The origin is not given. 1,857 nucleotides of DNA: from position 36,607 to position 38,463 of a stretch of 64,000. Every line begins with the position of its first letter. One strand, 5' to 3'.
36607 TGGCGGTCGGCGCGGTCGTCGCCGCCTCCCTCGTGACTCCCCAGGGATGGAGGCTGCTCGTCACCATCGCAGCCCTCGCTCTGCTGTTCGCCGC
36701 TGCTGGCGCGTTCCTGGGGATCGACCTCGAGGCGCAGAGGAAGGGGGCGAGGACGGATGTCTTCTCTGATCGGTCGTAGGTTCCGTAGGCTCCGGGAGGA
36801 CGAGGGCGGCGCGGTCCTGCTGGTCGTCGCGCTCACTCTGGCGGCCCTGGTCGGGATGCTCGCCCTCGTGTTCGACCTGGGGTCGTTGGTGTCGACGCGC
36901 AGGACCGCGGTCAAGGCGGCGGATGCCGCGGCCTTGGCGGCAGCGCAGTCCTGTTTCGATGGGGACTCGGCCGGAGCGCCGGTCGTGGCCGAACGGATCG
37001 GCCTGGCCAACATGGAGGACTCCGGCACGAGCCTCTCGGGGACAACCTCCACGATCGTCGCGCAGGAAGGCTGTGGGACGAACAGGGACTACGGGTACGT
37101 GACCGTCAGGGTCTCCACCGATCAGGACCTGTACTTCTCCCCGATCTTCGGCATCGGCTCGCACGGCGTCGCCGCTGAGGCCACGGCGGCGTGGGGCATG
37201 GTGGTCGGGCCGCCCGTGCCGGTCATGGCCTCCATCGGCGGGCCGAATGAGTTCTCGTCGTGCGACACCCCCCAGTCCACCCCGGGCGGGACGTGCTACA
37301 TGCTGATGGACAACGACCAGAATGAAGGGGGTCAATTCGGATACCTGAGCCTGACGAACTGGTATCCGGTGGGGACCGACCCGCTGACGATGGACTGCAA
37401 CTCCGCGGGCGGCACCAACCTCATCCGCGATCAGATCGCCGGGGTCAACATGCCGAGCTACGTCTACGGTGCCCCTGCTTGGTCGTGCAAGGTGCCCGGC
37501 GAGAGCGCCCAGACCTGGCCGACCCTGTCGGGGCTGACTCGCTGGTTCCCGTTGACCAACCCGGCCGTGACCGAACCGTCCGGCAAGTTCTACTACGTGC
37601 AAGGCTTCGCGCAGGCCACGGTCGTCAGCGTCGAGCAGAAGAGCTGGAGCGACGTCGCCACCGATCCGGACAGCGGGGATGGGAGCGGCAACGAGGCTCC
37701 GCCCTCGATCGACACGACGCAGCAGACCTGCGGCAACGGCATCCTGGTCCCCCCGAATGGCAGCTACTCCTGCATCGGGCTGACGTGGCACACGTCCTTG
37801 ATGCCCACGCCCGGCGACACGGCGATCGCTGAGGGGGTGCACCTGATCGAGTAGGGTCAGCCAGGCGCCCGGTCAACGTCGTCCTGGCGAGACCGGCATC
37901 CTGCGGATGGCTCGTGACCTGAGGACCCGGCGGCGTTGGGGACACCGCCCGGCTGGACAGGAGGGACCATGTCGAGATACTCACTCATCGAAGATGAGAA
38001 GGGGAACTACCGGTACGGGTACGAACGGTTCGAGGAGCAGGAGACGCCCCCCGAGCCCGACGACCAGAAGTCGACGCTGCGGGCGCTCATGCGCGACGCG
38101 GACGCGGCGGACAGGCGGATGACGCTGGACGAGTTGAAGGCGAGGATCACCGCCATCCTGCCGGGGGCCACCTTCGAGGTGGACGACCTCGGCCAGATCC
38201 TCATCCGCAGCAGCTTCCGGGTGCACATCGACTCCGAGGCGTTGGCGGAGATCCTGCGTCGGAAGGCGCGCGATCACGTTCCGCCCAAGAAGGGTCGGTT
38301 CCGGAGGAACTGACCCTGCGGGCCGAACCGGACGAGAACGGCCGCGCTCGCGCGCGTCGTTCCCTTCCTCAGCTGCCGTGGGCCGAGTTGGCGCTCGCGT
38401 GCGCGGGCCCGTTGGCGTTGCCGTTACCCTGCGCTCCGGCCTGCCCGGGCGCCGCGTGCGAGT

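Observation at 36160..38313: Lower-GC three-gene module: small 2-TM protein, TadE/G-like Cys-rich secreted protein, small charged cytoplasmic protein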

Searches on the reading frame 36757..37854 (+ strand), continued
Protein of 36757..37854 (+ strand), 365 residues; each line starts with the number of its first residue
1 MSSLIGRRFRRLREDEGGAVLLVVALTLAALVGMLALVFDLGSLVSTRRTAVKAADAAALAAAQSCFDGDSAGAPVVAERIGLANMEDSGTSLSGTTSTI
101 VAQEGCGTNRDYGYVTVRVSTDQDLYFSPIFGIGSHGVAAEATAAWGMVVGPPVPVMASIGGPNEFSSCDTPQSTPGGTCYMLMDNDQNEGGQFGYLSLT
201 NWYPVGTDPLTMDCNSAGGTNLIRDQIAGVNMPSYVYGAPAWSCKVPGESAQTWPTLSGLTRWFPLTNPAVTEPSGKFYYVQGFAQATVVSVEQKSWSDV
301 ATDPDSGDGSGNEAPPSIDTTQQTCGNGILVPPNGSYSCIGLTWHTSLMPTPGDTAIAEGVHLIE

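Call 47: find_encoding_contigs(protein=P0050, flank=10000, max_places=1)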
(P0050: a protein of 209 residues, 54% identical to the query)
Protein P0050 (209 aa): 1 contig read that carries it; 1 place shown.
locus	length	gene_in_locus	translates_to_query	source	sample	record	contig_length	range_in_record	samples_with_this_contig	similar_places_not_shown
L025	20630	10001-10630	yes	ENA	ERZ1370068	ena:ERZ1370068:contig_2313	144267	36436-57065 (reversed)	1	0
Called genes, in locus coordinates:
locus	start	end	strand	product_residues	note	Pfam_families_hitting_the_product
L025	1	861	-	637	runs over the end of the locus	-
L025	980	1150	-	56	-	PF01979:Amidohydro_1 (weak), PF07969:Amidohydro_3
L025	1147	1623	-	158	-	PF07969:Amidohydro_3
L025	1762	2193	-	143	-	PF07969:Amidohydro_3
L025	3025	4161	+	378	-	-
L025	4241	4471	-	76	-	-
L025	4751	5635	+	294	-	-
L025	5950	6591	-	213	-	-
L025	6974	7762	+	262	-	-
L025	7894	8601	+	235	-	-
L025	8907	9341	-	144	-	-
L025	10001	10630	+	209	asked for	-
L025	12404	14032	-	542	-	PF00005:ABC_tran (faint), PF08352:oligo_HPY (weak)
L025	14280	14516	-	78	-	PF00005:ABC_tran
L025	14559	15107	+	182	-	-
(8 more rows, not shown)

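Call 48: find_encoding_contigs(protein=P0047, flank=6000, max_places=1)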
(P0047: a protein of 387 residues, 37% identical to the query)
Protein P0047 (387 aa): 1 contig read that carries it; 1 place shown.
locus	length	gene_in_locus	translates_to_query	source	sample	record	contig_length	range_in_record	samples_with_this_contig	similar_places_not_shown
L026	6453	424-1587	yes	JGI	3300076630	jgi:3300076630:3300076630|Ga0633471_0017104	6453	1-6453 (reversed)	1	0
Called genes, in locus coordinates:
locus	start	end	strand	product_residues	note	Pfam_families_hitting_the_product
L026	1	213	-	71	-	?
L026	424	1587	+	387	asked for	PF13400:Tad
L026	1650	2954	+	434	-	PF00201:UDPGT, PF06722:EryCIII-like_C, PF04101:Glyco_tran_28_C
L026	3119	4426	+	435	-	PF13400:Tad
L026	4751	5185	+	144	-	PF07963:N_methyl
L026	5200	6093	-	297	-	PF00160:Pro_isomerase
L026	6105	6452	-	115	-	?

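Call 49: find_encoding_contigs(protein=P0051, flank=6000, max_places=1)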
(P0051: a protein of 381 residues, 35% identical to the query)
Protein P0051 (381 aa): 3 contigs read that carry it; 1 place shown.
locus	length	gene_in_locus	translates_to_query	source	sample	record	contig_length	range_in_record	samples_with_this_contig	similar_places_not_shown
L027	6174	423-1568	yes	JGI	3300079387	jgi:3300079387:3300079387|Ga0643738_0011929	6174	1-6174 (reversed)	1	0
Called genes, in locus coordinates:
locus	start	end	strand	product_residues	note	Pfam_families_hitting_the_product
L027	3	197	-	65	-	?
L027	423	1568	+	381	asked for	PF13400:Tad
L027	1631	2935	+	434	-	PF00201:UDPGT, PF06722:EryCIII-like_C, PF04101:Glyco_tran_28_C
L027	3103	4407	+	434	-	PF13400:Tad (weak)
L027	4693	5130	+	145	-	PF07963:N_methyl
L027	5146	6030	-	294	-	PF00160:Pro_isomerase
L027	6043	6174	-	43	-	?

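Call 50: find_encoding_contigs(protein=P0052, flank=8000, max_places=1)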
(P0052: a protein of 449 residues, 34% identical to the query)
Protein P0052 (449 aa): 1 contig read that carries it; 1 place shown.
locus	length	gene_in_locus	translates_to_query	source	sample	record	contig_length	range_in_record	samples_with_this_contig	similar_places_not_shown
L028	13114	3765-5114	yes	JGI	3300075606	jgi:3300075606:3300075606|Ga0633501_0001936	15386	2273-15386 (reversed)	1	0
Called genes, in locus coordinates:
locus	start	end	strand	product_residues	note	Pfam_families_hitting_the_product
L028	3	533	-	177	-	?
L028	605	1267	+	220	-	PF00072:Response_reg, PF08281:Sigma70_r4_2 (weak), PF00196:GerE, PF13384:HTH_23 (weak), PF12840:HTH_20 (weak), PF13412:HTH_24 (weak)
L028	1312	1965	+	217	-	PF00072:Response_reg, PF13384:HTH_23 (faint), PF08281:Sigma70_r4_2, PF00196:GerE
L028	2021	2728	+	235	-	PF00072:Response_reg, PF00196:GerE, PF08281:Sigma70_r4_2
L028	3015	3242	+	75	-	PF04964:Flp_Fap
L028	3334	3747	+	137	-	PF07811:TadE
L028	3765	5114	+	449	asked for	PF13400:Tad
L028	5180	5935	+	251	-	PF16976:RcpC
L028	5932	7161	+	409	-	PF01656:CbiA, PF10609:ParA (weak)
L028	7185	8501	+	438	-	PF00437:T2SSE, PF27713:UCP018868 (faint)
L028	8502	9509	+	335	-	PF00482:T2SSF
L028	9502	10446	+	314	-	PF00482:T2SSF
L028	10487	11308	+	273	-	PF00800:PDT, PF01842:ACT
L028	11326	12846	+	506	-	PF13570:Beta-prop_ACSF4 (weak), PF13360:PQQ_2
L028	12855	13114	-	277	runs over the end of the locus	PF01694:Rhomboid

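Call 52: search_dna_similar(query=window:36757-37851:+, collection=plasmids, mode=protein, max_rows=10)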
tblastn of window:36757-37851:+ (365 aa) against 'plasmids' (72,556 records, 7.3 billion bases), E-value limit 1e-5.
No match.

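Call 68: list_cluster_members(proteins=[P0001, P0064, P0129])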
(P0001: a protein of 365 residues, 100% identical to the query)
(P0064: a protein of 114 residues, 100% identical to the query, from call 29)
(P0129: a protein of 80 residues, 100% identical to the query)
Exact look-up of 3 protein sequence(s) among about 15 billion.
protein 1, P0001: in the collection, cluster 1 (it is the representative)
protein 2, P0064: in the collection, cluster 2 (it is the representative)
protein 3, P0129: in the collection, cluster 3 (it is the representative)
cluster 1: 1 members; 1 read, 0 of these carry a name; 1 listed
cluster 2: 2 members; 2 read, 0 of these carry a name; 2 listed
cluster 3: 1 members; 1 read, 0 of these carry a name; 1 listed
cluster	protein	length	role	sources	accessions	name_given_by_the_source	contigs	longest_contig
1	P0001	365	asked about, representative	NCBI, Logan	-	-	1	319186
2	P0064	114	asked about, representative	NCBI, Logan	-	-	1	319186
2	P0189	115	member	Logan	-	-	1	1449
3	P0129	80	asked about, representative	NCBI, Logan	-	-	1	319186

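Call 79: search_protein_families(library=pfam, proteins=[L007:6062-9043:+, L008:8460-9227:-, L008:11516-12787:-, L009:6480-8297:-, L009:11834-12364:-, L010:2711-3487:-, L010:5396-6733:-, L014:5820-6494:+, L014:9167-10297:+], max_evalue=0.001)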
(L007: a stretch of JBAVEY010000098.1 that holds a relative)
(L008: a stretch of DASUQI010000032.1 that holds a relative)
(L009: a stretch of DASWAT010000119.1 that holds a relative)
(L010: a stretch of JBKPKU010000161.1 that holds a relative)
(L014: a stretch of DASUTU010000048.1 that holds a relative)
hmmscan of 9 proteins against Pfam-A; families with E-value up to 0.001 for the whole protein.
L007:6062-9043:+ (993 aa): 7 families
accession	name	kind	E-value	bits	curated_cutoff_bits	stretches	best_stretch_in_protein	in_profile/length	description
PF00122.25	E1-E2_ATPase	-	7.5e-59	198.7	28.1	1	401-581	2-180/181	E1-E2 ATPase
PF00702.32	Hydrolase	-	1.8e-36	126.8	26.4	1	599-814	2-191/191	haloacid dehalogenase-like hydrolase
PF13473.12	Cupredoxin_1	-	3.9e-18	65.8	27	1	16-122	2-104/104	Cupredoxin-like domain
PF04945.19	YHS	-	1e-15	57.9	30.3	1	948-992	1-44/47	YHS domain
PF00403.32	HMA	-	3.9e-11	43.6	24.8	1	177-236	2-61/62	Heavy-metal-associated domain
PF08282.18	Hydrolase_3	-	2e-06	28.1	20.9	1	796-846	205-255/255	haloacid dehalogenase-like hydrolase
PF12710.13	HAD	-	0.00064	20.6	27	0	730-810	78-188/189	haloacid dehalogenase-like hydrolase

L008:8460-9227:- (255 aa): 2 families
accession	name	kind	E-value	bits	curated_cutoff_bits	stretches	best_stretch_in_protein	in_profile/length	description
PF01557.24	FAA_hydrolase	-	9.5e-70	235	23.9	1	57-251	1-213/214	Fumarylacetoacetate (FAA) hydrolase C-terminal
PF10370.14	Rv2993c-like_N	-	1.3e-14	55.2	21.3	1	1-52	1-50/50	Rv2993c-like, N-terminal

L008:11516-12787:- (423 aa): 1 family
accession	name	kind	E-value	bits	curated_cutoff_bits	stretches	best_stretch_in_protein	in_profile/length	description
PF06224.18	AlkZ-like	-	3e-47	162.3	25.9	1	41-393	3-329/329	DNA glycosylase AlkZ-like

L009:6480-8297:- (605 aa): 2 families
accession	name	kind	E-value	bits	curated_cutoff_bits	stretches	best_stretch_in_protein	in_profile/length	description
PF08310.17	LGFP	-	9e-13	48.8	22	0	527-563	14-50/53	LGFP repeat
PF08486.15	SpoIID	-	2.6e-12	47.6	23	1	222-312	6-95/97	Stage II sporulation protein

L009:11834-12364:- (176 aa): 1 family
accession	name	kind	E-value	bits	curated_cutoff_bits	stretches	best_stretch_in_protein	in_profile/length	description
PF13683.12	rve_3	-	2.8e-11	43.4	26.5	1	75-140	2-67/67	Integrase core domain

L010:2711-3487:- (258 aa): 0 families

L010:5396-6733:- (445 aa): 4 families
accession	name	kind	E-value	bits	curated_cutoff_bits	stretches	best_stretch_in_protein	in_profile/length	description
PF04542.20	Sigma70_r2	-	4.5e-16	58.8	24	1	157-222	2-69/71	Sigma-70 region 2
PF08281.18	Sigma70_r4_2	-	2e-12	47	25.7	1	257-308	2-53/54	Sigma-70, region 4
PF04545.22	Sigma70_r4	-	6.5e-06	26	24.1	1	262-309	1-48/50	Sigma-70, region 4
PF12680.13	SnoaL_2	-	8.8e-05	23.5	27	1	327-384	1-50/102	SnoaL-like domain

L014:5820-6494:+ (224 aa): 2 families
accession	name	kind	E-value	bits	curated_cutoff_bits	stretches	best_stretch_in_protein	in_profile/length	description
PF00665.32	rve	-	1.6e-08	35.2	32.6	1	2-97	6-97/102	Integrase core domain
PF12724.12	Flavodoxin_5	-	4.9e-06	27.3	27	1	126-174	1-51/145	Flavodoxin domain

L014:9167-10297:+ (376 aa): 1 family
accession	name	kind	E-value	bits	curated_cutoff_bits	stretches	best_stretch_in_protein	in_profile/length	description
PF07676.18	PD40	-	8.9e-07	29.2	20.9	0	224-244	11-32/38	WD40-like Beta Propeller Repeat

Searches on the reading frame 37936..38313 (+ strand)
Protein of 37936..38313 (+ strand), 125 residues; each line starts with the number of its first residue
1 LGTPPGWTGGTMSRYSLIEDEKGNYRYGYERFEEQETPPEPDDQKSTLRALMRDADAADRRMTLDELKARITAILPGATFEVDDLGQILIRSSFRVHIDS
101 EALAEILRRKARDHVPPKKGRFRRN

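Call 3: search_protein_families(library=pfam, proteins=[window:37936-38313:+], max_evalue=1)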
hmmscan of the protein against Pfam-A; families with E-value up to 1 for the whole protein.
window:37936-38313:+ (125 aa): 2 families
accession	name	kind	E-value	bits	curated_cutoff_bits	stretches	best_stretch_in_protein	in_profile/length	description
PF04883.17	HK97-gp10_like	-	0.067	14.6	21.4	0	101-125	23-48/78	Bacteriophage HK97-gp10, putative tail-component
PF17840.6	Tugs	-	0.43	11.2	27.7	1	40-67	13-40/47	Tethering Ubl4a to BAGS domain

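Call 4: search_protein_families(library=ncbifam, proteins=[window:37936-38313:+], max_evalue=1)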
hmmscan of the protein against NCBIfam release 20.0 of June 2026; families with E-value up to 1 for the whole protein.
window:37936-38313:+ (125 aa): 0 families

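Call 29: find_homologous_proteins(query=window:37969-38310:+, max_evalue=0.01)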
Query window:37969-38310:+ (114 aa): 65 proteins with E <= 0.01 among 79 candidates.
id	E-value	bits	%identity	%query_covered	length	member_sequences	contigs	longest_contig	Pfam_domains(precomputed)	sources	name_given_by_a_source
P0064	1.1e-67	243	100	100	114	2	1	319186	-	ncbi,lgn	-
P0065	3.6e-50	187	80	100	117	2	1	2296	-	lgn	-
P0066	1.4e-45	172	74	100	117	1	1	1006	-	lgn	-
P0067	1.8e-45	171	73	100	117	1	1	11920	-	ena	-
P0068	1.9e-44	168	74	100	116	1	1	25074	-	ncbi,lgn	ncbi:MAG TPA: hypothetical protein VF984_08875 [Actinomycetota bacterium]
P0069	7.2e-42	160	74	99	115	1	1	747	-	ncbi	-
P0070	1.2e-41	159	70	99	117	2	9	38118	-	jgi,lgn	jgi:hypothetical protein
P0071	1.3e-41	159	71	99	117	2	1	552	-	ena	-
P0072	9.6e-41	156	71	99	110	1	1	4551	-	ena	-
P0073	1.0e-40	156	70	99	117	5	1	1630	-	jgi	jgi:hypothetical protein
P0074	4.1e-40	154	69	100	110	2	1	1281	-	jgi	jgi:hypothetical protein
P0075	7.5e-40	153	72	97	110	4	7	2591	-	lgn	-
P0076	6.0e-39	150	69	99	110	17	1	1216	-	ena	-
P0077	7.5e-39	150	69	97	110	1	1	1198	-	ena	-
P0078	1.0e-38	150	69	97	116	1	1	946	-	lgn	-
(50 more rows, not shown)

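Call 33: search_protein_families(library=phrogs, proteins=[window:37969-38310:+], max_evalue=0.1)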
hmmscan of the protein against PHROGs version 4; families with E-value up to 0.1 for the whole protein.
window:37969-38310:+ (114 aa): 0 families

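Call 34: search_protein_families(library=padloc, proteins=[window:37969-38310:+], max_evalue=0.1)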
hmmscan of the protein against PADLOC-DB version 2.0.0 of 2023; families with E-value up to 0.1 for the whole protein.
window:37969-38310:+ (114 aa): 0 families

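Call 40: predict_structure(alignment_id=A4)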
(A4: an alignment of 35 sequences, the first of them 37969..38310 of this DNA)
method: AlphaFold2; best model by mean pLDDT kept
length: 114 residues; sequences in the alignment: 35
mean_pLDDT: 54.7   pTM: 0.36
mean pLDDT of the five models: 54.7, 54.6, 54.0, 52.0, 50.1
residues with pLDDT >= 90: 0; 70-90: 12; 50-70: 59; < 50: 43
segments of 3 or more residues with pLDDT < 50: 1-29, 73-76, 82-86, 107-109
pLDDT, mean of each block of 10 residues (from residue 1): 42 36 43 65 61 71 68 51 51 64 52 48
secondary structure, 60 per line:
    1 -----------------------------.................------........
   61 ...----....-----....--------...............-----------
elements in order: H30-46 H53-63 E68-71 E77-80 H89-103

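Call 58: search_solved_structures(query=A4, max_evalue=10)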
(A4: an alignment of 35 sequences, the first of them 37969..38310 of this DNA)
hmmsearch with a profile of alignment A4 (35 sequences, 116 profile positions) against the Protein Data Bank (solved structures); distinct sequences matched with E-value up to 10: 27.
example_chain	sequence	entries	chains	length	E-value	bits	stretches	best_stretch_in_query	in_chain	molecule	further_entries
220l_A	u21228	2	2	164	0.22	14.8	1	16-86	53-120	T4 LYSOZYME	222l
128l_A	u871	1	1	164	0.27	14.5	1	16-86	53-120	T4 LYSOZYME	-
1te7_A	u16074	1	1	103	0.32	14.3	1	41-69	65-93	Hypothetical UPF0267 protein yqfB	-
1qs9_A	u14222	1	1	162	0.52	13.6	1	16-86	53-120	LYSOZYME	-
1pqk_A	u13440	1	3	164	0.55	13.5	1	16-77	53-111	Lysozyme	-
246l_A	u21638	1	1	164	0.57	13.4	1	16-86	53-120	T4 LYSOZYME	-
2nth_A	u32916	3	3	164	0.6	13.4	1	16-88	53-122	Lysozyme | ENDOLYSIN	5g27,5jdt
2nch_A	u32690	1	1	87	0.62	13.3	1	49-87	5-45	Translation initiation factor IF-1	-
122l_A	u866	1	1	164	0.7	13.1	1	16-86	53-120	T4 LYSOZYME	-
214l_A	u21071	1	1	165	0.7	13.1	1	16-102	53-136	T4 LYSOZYME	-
218l_A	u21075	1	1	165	0.77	13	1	16-108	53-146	T4 LYSOZYME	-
161l_A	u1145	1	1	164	0.86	12.9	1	16-87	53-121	T4 LYSOZYME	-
1g1v_A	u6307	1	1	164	0.86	12.9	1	15-86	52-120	LYSOZYME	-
247l_A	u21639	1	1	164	0.88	12.8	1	16-86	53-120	T4 LYSOZYME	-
1qth_A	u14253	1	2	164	0.89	12.8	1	16-86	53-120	LYSOZYME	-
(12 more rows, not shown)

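Call 64: search_protein_representatives(alignment_id=A4)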
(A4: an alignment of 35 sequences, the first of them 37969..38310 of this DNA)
Query: 35 sequences, 116 profile positions. Proteins with E-value up to 0.001 (for the whole library): 14; up to 1e-10: 3; up to 1e-30: 1. The best 14 are listed.
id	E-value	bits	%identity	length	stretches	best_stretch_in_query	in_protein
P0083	4.5e-50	184.7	-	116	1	1-115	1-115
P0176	3.0e-26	107.9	-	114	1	51-116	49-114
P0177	1.1e-21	93.2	-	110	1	2-80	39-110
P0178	3.0e-08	49.9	-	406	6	4-27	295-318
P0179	8.8e-08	48.3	-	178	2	50-95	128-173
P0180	5.7e-06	42.5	-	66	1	19-76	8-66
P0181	8.4e-06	42.0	-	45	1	1-36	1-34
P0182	2.9e-05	40.2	-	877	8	55-78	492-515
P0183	7.9e-05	38.8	-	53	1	52-90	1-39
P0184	2.2e-04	37.4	-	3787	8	22-78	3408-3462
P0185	2.3e-04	37.3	-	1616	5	47-79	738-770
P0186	4.1e-04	36.5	-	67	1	52-93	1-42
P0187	5.3e-04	36.2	-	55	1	52-85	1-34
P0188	6.8e-04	35.8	-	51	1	52-87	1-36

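Call 66: search_protein_families(library=pfam, proteins=[P0179, P0176, P0177], max_evalue=1)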
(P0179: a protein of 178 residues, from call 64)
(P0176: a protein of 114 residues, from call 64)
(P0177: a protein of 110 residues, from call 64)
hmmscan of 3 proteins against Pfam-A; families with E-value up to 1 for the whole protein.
P0179 (178 aa): 5 families
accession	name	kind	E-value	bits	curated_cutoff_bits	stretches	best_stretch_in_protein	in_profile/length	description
PF23249.1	KH_PARP14_3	-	0.0026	18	28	1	129-165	10-46/61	PARP14, third type I KH domain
PF21066.3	Reovirus_L2_MT2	-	0.015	15.2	27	1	14-100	104-185/231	Reovirus core-spike protein lambda-2 (L2), methyltransferase-2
PF25239.1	WHD_CHMP7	-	0.093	13.4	27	0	122-146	19-43/74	Charged multivesicular body protein 7, winged helix domain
PF06183.18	DinI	-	0.19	12.5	24.2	1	133-171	10-48/63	DinI-like family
PF00388.25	PI-PLC-X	-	0.24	11.5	23.1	1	12-93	61-139/144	Phosphatidylinositol-specific phospholipase C, X domain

P0176 (114 aa): 0 families

P0177 (110 aa): 0 families

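Call 67: search_protein_families(library=ncbifam, proteins=[P0179], max_evalue=1)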
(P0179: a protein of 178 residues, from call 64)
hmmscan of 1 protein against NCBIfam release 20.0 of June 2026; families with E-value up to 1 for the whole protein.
P0179 (178 aa): 1 family
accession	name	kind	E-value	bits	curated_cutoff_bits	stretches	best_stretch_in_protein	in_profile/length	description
NF010656.0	PRK14055.1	equivalog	0.048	13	472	1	16-55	281-320/362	aromatic amino acid hydroxylase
